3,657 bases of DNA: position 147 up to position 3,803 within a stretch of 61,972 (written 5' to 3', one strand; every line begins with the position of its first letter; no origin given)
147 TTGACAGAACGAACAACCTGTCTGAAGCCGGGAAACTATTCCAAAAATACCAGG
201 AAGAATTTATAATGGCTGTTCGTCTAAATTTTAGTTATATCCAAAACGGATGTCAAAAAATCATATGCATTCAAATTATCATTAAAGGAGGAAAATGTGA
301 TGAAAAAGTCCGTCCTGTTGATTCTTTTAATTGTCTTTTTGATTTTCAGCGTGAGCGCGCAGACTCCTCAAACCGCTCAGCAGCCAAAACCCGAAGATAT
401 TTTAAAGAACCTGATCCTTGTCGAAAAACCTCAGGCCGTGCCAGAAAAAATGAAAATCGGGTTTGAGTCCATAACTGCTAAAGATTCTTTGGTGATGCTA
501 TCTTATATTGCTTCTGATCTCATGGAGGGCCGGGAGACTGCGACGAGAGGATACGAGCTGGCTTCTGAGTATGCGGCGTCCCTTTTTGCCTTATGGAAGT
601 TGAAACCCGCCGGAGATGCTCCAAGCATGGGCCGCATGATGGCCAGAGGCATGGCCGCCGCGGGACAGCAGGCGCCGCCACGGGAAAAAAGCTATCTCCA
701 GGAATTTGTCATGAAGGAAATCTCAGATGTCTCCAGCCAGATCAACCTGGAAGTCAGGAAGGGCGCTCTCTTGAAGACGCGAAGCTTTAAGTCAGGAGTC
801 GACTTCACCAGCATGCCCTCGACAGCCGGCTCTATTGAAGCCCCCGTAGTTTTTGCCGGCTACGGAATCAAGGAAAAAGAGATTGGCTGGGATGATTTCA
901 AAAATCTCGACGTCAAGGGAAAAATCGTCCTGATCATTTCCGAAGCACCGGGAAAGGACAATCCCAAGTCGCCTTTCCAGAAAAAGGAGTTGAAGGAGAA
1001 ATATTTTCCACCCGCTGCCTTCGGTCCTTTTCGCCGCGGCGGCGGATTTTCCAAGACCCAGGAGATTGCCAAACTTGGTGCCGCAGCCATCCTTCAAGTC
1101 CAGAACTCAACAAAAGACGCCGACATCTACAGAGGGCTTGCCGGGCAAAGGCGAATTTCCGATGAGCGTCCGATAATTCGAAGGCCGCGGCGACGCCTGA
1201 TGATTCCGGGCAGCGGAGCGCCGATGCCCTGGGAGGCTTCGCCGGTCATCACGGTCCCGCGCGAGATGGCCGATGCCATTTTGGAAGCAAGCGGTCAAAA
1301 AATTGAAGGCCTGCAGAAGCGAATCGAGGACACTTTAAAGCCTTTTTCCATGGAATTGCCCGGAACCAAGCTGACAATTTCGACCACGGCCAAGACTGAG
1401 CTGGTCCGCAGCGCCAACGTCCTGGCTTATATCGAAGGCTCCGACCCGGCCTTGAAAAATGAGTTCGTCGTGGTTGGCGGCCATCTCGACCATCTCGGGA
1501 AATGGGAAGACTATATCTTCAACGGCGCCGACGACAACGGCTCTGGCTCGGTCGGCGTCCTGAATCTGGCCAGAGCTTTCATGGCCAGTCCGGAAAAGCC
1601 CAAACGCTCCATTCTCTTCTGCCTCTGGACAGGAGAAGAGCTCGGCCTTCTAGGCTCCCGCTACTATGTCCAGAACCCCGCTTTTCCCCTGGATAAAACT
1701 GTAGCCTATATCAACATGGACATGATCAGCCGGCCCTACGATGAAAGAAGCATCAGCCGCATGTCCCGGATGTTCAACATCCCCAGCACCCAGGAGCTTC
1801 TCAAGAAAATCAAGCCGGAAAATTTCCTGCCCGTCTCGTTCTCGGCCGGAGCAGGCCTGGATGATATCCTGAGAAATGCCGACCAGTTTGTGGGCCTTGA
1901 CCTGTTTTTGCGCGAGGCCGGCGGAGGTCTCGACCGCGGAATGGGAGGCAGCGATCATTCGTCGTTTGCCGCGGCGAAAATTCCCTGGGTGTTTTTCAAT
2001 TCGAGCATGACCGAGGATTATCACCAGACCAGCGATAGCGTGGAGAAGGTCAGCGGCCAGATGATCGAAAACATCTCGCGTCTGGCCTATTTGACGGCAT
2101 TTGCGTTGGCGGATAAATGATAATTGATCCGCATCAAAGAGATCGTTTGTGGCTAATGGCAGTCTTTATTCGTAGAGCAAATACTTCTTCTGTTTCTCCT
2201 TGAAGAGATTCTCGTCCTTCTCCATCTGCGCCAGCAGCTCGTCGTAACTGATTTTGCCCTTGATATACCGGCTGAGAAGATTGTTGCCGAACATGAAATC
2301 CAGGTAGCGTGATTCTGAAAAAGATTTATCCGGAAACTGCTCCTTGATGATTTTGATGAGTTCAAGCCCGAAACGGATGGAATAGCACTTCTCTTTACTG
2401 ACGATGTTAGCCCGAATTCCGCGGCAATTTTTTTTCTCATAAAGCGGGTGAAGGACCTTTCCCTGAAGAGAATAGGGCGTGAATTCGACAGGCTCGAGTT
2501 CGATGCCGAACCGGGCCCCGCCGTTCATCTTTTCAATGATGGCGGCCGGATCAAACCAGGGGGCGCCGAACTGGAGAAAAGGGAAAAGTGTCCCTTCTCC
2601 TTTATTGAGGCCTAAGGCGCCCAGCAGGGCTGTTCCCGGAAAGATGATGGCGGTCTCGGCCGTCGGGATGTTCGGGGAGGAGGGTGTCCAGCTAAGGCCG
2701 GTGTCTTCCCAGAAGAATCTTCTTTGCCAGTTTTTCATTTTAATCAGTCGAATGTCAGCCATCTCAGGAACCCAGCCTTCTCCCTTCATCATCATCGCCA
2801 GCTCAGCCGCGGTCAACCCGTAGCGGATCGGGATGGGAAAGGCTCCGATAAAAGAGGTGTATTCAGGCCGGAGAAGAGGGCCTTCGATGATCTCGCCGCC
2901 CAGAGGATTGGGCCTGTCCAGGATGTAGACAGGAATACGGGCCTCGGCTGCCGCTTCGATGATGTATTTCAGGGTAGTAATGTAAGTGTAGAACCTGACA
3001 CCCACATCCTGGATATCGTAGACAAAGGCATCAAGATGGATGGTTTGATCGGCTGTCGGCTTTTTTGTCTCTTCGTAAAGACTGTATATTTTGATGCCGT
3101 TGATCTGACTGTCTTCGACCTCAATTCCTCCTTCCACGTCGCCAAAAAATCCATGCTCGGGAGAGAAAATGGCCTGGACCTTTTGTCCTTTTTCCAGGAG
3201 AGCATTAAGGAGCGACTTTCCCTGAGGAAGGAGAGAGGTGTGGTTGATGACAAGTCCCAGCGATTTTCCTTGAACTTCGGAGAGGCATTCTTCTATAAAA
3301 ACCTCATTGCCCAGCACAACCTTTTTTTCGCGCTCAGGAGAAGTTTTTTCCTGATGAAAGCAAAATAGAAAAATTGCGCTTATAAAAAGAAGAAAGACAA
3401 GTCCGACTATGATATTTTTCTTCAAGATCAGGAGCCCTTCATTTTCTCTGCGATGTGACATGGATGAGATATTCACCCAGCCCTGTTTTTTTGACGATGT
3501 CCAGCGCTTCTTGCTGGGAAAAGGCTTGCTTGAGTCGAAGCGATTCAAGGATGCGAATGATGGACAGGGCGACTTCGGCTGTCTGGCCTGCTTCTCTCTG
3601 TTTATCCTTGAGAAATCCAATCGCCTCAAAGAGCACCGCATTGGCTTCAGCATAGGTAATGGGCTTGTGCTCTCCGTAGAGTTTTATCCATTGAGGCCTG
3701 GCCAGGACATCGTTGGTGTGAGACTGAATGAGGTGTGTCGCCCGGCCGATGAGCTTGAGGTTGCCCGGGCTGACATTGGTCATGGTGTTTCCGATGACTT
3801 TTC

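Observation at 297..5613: Signal-peptide-bearing MurQ/GckR-like tandem-SIS protein clustered with a NamZ-like muramidase and an M28/PA peptidase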

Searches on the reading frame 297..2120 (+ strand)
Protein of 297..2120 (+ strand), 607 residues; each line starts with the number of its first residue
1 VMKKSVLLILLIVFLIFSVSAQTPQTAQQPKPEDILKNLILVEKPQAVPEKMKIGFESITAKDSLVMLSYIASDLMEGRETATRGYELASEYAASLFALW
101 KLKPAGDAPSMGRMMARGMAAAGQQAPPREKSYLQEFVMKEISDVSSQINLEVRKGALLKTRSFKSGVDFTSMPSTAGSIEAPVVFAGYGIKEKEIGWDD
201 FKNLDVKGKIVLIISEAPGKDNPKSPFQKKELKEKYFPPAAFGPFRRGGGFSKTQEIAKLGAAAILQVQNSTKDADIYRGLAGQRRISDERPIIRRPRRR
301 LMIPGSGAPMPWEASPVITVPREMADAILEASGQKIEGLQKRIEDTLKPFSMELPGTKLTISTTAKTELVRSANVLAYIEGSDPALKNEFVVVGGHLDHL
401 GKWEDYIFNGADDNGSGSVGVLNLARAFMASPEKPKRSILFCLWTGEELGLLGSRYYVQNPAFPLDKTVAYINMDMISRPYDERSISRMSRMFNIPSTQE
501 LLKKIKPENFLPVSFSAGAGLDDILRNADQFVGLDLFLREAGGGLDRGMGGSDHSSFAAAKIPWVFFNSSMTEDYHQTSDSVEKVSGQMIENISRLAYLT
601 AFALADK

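Call 3: search_protein_families(library=pfam, proteins=[window:297-2120:+], max_evalue=0.01)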
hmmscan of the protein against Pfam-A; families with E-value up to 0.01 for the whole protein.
window:297-2120:+ (607 aa): 2 families
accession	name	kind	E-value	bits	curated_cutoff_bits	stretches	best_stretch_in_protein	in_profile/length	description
PF04389.22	Peptidase_M28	-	1.7e-38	132.7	21.3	1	374-597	1-189/193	Peptidase family M28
PF01546.33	Peptidase_M20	-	2.6e-05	24.6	24.6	1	410-472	32-96/206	Peptidase family M20/M25/M40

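Call 4: search_protein_families(library=ncbifam, proteins=[window:297-2120:+], max_evalue=0.01)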
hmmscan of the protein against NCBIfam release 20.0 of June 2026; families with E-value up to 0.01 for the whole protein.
window:297-2120:+ (607 aa): 2 families
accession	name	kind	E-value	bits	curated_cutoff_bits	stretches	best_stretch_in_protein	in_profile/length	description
NF045908.1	AminopepLapALeg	equivalog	2.3e-14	53.1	600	1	387-462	203-274/396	aminopeptidase LapA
TIGR01910.1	DapE-ArgE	subfamily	0.008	15.4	217.6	0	410-463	102-155/373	ArgE/DapE family deacylase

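Call 64: search_solved_structures(query=window:297-2120:+, max_evalue=0.00001, show_alignments=0)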
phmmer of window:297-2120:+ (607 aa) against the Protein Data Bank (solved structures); distinct sequences matched with E-value up to 0.00001: 30.
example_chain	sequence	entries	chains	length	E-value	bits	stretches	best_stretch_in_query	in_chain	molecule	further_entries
1cp7_A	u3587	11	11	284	3e-13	52.8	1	373-480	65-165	AMINOPEPTIDASE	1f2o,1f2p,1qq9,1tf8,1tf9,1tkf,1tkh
8ac9_A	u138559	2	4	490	4.2e-11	45.7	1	372-480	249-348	Keratinase KP1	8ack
8ac7_B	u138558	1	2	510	4.6e-11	45.5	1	372-480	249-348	Keratinase KP1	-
3iib_A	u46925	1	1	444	8.6e-11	44.6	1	370-470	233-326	Peptidase M28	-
8acg_F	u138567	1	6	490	2.8e-10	42.9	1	372-480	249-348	Keratinase KP1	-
8acr_A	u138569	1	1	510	3.1e-10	42.8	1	372-480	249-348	Keratinase KP1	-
3b3t_A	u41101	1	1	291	1.7e-09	40.4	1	374-477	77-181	Bacterial leucyl aminopeptidase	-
2ek8_A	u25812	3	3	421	2.4e-09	39.9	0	364-478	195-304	Aminopeptidase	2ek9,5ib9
6esl_A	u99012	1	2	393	4.6e-09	38.9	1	381-476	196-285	Bacterial leucyl aminopeptidase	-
6ica_A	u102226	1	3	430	6.2e-09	38.5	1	381-476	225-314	Aminopeptidase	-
4twe_A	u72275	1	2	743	7.8e-09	38.2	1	342-476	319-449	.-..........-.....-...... acidic dipeptidase-like protein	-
1amp_A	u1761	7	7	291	8.5e-09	38.1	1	374-477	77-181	AMINOPEPTIDASE | PROTEIN (AMINOPEPTIDASE) | BACTERIAL LEUCYL AMINOPEPTIDASE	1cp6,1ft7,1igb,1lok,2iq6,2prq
1rtq_A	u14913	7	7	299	9e-09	38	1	375-478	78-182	Bacterial leucyl aminopeptidase | Aminopeptidase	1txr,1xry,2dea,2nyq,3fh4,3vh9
3b3v_A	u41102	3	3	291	9.5e-09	37.9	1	374-478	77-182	Bacterial leucyl aminopeptidase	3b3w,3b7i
1z8l_A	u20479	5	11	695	1.3e-08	37.5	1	362-476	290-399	Glutamate carboxypeptidase II | Glutamate carboxypeptidase 2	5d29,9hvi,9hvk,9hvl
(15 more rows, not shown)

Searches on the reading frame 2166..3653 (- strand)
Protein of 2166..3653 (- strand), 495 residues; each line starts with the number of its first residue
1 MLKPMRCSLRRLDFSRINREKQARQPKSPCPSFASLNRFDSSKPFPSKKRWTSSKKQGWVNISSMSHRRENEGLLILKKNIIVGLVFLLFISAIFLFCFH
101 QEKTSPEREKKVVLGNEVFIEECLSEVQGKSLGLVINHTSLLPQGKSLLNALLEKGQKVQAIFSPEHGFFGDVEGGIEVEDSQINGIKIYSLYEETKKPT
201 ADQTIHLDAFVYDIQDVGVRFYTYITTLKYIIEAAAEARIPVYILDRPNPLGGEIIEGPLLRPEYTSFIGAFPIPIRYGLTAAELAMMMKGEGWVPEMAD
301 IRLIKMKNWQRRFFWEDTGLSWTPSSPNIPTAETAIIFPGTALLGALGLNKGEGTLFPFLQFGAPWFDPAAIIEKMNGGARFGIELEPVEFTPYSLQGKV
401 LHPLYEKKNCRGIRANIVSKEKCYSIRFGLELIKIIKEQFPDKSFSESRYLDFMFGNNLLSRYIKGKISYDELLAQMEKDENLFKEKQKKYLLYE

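Call 3: search_protein_families(library=pfam, proteins=[window:2166-3653:-], max_evalue=0.01)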
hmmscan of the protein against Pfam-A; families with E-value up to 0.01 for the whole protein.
window:2166-3653:- (495 aa): 2 families
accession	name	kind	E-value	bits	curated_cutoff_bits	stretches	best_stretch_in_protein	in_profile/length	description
PF07075.17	NamZ_N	-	3e-72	242.7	26.9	1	133-332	2-202/203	Exo-beta-N-acetylmuramidase NamZ, N-terminal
PF20732.2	NamZ_C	-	2e-29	103.8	25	1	337-494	2-152/152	Exo-beta-N-acetylmuramidase NamZ, C-terminal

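Call 4: search_protein_families(library=ncbifam, proteins=[window:2166-3653:-], max_evalue=0.01)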
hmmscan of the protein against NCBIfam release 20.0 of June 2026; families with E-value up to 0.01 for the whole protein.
window:2166-3653:- (495 aa): 0 families
